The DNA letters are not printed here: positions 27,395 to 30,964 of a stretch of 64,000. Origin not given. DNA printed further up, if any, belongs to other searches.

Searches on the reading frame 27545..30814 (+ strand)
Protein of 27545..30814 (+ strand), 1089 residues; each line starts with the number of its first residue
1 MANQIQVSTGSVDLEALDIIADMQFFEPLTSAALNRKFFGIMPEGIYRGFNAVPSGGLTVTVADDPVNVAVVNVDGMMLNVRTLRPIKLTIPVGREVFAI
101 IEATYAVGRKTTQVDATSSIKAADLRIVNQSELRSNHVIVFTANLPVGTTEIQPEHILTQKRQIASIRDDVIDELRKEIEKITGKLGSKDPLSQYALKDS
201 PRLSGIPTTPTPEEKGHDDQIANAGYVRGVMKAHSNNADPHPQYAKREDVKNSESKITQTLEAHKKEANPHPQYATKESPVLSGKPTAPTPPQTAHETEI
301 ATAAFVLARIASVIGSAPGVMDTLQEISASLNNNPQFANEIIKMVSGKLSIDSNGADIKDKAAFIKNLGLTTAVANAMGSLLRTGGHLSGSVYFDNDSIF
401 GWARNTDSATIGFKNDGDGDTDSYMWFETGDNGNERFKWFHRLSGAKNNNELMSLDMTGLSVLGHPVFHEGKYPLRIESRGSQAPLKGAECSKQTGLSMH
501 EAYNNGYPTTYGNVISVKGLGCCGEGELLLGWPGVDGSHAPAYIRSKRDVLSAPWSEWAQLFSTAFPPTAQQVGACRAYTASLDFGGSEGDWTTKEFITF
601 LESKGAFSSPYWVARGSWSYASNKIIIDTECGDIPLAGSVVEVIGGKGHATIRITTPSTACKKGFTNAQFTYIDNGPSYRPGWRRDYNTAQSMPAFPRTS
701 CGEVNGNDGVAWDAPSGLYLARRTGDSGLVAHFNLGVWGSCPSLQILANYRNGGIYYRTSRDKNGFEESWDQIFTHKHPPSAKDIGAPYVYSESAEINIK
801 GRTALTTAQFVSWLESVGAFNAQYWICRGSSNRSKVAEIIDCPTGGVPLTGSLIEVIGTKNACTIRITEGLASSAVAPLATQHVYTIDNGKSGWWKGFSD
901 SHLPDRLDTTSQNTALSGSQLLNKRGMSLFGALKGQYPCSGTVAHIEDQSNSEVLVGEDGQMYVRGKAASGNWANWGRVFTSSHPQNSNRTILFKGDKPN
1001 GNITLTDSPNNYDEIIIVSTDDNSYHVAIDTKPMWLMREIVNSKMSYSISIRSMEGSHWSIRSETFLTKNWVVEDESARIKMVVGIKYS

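Call 10: search_protein_families(library=pfam, proteins=[window:27545-30814:+], max_evalue=0.001)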
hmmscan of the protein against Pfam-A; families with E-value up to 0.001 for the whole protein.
window:27545-30814:+ (1089 aa): 2 families
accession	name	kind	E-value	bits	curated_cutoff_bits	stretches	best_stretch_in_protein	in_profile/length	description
PF12604.14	gp37_C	-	6.6e-05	23.4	22.5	1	704-794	8-83/95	Tail fibre protein gp37 C terminal domain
PF21446.3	Gp34_trimer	-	0.00051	21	27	0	409-463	2-48/116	Long-tail fiber proximal subunit, C-terminal, trimerization domain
